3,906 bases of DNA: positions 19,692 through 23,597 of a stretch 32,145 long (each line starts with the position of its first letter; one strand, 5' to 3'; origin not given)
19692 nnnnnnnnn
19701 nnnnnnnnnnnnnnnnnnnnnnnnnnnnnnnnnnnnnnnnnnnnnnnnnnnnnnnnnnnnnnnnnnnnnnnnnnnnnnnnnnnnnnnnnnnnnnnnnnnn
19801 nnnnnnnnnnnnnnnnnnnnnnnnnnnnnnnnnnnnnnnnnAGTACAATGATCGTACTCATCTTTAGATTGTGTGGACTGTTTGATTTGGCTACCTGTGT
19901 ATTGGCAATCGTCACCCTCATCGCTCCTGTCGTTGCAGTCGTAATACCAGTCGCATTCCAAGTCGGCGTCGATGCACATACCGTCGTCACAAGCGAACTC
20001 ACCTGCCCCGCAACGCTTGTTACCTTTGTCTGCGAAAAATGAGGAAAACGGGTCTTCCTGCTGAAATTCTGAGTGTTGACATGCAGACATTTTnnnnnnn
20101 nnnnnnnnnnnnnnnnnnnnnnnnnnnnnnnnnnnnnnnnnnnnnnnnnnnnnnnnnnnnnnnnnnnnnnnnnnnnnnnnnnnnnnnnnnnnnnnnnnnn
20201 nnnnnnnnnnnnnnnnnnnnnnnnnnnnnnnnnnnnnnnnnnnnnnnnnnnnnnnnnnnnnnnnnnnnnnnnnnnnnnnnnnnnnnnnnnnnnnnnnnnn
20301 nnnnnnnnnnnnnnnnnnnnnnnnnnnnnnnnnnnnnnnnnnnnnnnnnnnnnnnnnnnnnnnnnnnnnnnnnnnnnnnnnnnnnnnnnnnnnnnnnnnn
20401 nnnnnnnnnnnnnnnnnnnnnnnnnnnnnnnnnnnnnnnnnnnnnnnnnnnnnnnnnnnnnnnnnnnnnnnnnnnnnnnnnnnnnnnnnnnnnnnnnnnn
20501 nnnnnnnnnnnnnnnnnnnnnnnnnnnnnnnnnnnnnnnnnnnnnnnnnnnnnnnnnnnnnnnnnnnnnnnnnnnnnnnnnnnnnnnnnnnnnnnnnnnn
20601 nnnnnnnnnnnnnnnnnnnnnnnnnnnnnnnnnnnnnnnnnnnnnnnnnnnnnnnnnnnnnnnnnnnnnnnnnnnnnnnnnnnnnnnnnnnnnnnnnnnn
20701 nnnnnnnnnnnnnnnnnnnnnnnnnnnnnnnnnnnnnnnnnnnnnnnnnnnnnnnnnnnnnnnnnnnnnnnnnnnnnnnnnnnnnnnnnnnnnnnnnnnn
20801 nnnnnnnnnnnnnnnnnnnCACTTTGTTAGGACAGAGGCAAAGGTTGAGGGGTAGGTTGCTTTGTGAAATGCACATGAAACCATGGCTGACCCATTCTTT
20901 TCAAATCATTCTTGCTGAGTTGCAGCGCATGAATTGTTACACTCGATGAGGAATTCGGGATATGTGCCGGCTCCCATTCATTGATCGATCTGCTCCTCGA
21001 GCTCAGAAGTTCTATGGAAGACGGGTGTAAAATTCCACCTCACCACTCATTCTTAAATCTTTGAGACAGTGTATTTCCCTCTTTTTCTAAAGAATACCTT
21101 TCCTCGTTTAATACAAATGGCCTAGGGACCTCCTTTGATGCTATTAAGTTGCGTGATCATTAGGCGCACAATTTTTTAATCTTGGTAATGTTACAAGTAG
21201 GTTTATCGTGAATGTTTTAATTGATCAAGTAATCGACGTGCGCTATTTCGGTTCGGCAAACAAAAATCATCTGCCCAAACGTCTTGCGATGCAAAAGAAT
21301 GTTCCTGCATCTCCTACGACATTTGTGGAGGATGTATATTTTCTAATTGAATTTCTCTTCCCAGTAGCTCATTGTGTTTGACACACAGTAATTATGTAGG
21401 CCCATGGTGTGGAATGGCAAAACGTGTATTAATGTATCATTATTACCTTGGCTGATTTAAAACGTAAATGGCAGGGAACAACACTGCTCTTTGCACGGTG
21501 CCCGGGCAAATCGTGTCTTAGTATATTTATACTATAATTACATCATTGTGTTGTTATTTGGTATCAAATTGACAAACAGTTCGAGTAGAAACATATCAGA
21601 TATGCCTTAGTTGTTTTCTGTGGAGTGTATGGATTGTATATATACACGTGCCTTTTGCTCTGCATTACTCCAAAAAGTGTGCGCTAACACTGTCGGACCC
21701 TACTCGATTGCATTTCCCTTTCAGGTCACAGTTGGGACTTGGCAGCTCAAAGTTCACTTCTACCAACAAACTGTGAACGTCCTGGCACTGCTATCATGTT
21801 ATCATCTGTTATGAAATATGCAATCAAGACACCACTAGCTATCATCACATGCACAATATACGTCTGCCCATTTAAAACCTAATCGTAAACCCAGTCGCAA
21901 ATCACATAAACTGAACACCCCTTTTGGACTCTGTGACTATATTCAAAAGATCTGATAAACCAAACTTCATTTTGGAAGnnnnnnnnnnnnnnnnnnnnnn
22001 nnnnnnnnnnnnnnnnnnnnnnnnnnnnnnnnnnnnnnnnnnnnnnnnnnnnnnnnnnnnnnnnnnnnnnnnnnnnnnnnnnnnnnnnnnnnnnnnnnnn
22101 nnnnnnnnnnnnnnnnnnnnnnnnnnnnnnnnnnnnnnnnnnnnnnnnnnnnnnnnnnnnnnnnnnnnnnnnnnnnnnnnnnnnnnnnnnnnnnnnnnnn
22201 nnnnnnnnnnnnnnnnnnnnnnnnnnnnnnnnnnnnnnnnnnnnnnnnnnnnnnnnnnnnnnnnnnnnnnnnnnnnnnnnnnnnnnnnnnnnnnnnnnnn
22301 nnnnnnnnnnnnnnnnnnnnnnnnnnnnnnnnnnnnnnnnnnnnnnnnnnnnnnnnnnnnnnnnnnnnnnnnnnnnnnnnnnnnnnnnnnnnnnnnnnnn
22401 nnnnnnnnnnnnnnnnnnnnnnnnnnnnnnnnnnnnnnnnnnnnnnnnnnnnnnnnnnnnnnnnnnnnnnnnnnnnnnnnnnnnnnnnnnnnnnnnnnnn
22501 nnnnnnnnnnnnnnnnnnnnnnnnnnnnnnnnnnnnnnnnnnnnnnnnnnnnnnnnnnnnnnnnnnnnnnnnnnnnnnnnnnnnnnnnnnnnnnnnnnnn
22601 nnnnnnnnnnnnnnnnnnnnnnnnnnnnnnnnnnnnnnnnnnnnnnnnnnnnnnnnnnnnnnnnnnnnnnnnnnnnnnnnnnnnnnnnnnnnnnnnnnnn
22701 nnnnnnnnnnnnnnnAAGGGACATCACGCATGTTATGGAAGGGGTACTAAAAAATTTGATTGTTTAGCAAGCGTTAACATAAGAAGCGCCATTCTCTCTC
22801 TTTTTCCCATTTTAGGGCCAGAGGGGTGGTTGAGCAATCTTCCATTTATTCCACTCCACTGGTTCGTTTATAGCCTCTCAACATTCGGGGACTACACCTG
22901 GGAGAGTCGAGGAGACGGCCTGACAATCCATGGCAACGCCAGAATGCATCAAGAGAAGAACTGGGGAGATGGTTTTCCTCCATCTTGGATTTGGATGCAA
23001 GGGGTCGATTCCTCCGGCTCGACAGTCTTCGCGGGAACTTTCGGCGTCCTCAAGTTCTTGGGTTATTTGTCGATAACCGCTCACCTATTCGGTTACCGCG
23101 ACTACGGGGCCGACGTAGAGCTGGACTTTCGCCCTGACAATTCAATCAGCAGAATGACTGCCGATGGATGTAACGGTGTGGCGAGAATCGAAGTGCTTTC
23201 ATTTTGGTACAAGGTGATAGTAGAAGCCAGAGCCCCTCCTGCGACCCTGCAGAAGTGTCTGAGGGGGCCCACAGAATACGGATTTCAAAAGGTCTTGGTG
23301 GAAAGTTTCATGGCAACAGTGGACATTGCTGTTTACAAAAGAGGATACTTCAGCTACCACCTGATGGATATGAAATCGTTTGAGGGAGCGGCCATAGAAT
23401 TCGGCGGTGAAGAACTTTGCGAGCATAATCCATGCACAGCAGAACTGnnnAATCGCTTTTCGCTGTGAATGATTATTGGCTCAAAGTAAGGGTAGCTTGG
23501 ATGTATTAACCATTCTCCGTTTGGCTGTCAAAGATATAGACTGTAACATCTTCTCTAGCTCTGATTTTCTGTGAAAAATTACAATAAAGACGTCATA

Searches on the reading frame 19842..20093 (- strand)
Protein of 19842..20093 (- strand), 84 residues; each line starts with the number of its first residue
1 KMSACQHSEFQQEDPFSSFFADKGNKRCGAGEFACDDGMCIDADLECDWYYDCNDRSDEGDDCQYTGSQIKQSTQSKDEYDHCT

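Call 36: search_protein_families(library=pfam, proteins=[window:19842-20093:-], max_evalue=0.001)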
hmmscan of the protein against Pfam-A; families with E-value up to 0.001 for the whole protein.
window:19842-20093:- (84 aa): 1 family
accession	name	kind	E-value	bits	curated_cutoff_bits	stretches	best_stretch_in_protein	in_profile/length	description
PF00057.23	Ldl_recept_a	-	3e-08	34.2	24.1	1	26-63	1-37/37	Low-density lipoprotein receptor domain class A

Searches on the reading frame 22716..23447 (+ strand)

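Call 36: search_protein_families(library=pfam, proteins=[window:22716-23447:+], max_evalue=0.001)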
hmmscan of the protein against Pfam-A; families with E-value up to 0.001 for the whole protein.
window:22716-23447:+ (244 aa): 1 family
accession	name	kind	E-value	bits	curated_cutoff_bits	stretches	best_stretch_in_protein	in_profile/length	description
PF14249.11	Tocopherol_cycl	-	1.4e-09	38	26.6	1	36-231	146-335/335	Tocopherol cyclase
